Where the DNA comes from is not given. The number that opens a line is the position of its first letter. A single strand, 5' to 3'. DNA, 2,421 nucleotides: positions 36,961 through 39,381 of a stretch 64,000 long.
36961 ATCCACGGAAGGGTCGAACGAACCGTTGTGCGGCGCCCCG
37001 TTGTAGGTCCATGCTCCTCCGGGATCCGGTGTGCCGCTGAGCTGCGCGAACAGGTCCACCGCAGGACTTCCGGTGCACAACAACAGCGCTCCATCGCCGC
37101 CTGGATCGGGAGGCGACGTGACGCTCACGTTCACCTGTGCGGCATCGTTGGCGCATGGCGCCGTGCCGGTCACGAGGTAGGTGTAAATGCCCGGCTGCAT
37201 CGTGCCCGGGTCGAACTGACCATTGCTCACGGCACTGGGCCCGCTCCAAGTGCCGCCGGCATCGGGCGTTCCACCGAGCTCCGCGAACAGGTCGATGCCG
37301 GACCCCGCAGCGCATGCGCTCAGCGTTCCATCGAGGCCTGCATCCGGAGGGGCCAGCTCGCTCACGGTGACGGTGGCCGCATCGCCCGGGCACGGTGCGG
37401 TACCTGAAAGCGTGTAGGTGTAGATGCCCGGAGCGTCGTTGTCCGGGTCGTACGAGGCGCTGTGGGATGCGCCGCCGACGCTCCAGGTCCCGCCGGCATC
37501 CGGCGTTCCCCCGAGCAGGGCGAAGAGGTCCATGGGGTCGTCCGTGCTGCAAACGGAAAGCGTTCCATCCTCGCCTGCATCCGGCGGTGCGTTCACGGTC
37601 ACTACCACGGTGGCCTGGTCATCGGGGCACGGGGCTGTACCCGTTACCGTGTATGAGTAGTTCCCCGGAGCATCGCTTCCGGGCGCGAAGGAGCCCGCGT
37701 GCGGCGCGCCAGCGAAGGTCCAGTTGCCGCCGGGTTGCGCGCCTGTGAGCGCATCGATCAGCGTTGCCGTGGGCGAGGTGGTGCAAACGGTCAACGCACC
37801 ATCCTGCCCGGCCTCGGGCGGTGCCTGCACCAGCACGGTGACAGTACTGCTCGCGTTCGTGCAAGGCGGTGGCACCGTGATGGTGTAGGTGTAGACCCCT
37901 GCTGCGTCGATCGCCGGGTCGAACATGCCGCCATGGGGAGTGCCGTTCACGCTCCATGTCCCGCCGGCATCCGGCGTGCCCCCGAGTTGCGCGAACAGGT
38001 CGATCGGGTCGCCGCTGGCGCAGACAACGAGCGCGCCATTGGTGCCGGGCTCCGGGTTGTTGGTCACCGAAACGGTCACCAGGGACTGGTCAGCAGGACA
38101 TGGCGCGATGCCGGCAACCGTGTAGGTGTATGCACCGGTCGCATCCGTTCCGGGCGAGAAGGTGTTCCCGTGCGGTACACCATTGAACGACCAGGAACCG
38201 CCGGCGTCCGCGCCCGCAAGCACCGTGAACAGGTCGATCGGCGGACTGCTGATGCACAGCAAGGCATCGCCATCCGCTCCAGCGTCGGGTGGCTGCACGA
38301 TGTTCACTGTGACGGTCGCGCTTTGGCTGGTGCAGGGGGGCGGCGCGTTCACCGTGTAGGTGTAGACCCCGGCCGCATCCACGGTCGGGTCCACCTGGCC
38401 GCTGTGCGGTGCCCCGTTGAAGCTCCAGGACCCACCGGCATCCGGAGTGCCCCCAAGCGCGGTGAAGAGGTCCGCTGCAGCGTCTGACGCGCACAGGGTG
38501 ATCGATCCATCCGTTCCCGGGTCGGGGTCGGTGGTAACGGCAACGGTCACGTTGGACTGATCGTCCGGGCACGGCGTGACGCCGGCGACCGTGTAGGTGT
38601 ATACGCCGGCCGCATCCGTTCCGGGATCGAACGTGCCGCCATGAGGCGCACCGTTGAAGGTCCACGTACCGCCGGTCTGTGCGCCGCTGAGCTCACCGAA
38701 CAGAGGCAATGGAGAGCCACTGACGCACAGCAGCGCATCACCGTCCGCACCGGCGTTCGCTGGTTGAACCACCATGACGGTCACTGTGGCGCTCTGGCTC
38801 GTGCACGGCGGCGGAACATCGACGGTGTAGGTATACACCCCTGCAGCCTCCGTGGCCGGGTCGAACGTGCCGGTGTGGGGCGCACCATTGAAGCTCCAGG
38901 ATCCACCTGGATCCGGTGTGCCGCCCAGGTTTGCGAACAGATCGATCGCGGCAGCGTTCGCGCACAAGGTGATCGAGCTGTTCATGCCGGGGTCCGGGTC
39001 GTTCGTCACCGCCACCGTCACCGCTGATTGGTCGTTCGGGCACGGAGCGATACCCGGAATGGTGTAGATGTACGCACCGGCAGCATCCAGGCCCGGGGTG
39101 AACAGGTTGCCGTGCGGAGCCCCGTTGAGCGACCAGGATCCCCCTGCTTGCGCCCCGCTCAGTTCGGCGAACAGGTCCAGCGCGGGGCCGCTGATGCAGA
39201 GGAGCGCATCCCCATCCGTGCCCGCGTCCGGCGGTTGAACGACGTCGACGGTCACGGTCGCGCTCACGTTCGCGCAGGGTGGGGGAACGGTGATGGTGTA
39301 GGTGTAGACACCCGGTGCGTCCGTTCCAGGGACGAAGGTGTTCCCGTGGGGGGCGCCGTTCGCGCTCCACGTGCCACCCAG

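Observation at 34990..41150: About 26 tandem 237-bp intragenic repeats with near-identical DNA copies and a two-repeat (about 474-bp) super-period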

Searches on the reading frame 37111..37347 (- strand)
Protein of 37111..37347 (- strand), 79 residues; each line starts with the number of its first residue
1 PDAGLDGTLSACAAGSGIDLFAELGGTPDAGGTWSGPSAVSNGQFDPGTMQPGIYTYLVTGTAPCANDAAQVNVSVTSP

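Call 10: search_protein_families(library=pfam, proteins=[window:37111-37347:-], max_evalue=10)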
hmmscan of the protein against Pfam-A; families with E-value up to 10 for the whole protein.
seq(79 aa): 0 families

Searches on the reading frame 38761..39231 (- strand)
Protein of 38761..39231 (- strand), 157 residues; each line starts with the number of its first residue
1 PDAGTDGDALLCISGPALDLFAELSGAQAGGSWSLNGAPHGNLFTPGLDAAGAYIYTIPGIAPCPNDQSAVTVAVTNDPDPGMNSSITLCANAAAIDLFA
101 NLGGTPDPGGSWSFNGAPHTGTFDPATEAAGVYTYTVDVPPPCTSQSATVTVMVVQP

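Call 10: search_protein_families(library=pfam, proteins=[window:38761-39231:-], max_evalue=10)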
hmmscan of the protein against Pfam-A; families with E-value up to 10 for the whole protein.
seq(157 aa): 0 families

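Call 56: predict_structure(alignment_id=A2)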
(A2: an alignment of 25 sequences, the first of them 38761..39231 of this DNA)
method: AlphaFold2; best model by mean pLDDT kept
length: 157 residues; sequences in the alignment: 25
mean_pLDDT: 96.7   pTM: 0.77
mean pLDDT of the five models: 96.7, 96.5, 96.3, 96.1, 96.0
residues with pLDDT >= 90: 156; 70-90: 1; 50-70: 0; < 50: 0
segments of 3 or more residues with pLDDT < 50: none
pLDDT, mean of each block of 10 residues (from residue 1): 97 97 97 97 97 98 96 97 98 97 96 97 97 97 96 94
secondary structure, 60 per line:
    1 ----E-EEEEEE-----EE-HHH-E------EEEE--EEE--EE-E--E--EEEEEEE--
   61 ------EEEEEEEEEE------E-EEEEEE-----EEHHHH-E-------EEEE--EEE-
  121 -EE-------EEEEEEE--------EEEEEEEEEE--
elements in order: E7-12 E32-35 E38-40 E52-58 E67-76 E85-90 H98-101 E111-114 E117-119 E131-137 E146-155

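Call 58: fold_search(model_id=the predicted structure, library=pdb)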
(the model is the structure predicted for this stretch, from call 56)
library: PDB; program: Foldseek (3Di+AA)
matches with E <= 10: 1076; with E <= 0.001: 50
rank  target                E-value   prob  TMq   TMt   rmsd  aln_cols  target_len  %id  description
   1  6u6t_B                4.9e-06  1.00  0.54  0.35   7.2       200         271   14  Neuronal growth regulator 1 (NEGR1) (released 2020-08-12)
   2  5k6x_A                2.4e-05  1.00  0.33  0.16  19.3       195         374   16  Sidekick-2 immunoglobulin domains 1-4, crystal form 1 (released 2016-09-28)
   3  7ol4_A                3.4e-05  1.00  0.39  0.13  11.4       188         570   14  Mouse contactin-1 neurofascin-155 immunoglobulin domains adhesion complex (released 2022-12-14)
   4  5k70_D                4.4e-05  1.00  0.34  0.17  19.5       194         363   16  Sidekick-2 immunoglobulin domains 1-4 H18R/N22S mutant (released 2016-09-28)
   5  4u7m                  5.9e-05  1.00  0.57  0.35   6.0       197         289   14  LRIG1 extracellular domain: Structure and Function Analysis (released 2015-04-08)
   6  1ya5_A                6.6e-05  1.00  0.35  0.29   9.0       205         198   12  Crystal structure of the titin domains z1z2 in complex with telethonin (released 2005-12-20)
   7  7ol2_A                1.1e-04  1.00  0.37  0.12  12.8       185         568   14  Crystal structure of mouse contactin 1 immunoglobulin domains (released 2022-12-14)
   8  9g8b_A                1.1e-04  1.00  0.37  0.22   7.9       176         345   18  CryoEM structure of the fragment-2 (2892-3236) in the grappling hook protein A (GhpA) in the bacterium Aureispira sp.  (released 2024-10-16)
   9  2rik                  1.4e-04  1.00  0.51  0.32   6.4       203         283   14  I-band fragment I67-I69 from titin (released 2008-01-22)
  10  9flv_A                1.5e-04  1.00  0.47  0.23   6.5       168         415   21  CryoEM structure of the fragment-5 (2393-2807) in the grappling hook protein A (GhpA) in the bacterium Aureispira sp.  (released 2024-10-16)
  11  6u6t_A                1.5e-04  1.00  0.46  0.30   7.7       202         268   13  Neuronal growth regulator 1 (NEGR1) (released 2020-08-12)
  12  5i99                  1.5e-04  1.00  0.42  0.21   8.9       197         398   14  Crystal structure of mouse CNTN3 Ig5-Fn2 domains (released 2016-08-31)
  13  2yd5                  1.7e-04  1.00  0.32  0.26  16.2       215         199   14  Crystal structure of the N-terminal Ig1-2 module of Human Receptor Protein Tyrosine Phosphatase LAR (released 2011-04-13)
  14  7ol4_C                1.8e-04  1.00  0.52  0.18   5.5       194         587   13  Mouse contactin-1 neurofascin-155 immunoglobulin domains adhesion complex (released 2022-12-14)
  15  2iep_A                1.9e-04  1.00  0.41  0.38   7.4       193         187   16  Crystal structure of immunoglobulin-like domains 1 and 2 of the receptor tyrosine kinase MuSK (released 2006-11-28)
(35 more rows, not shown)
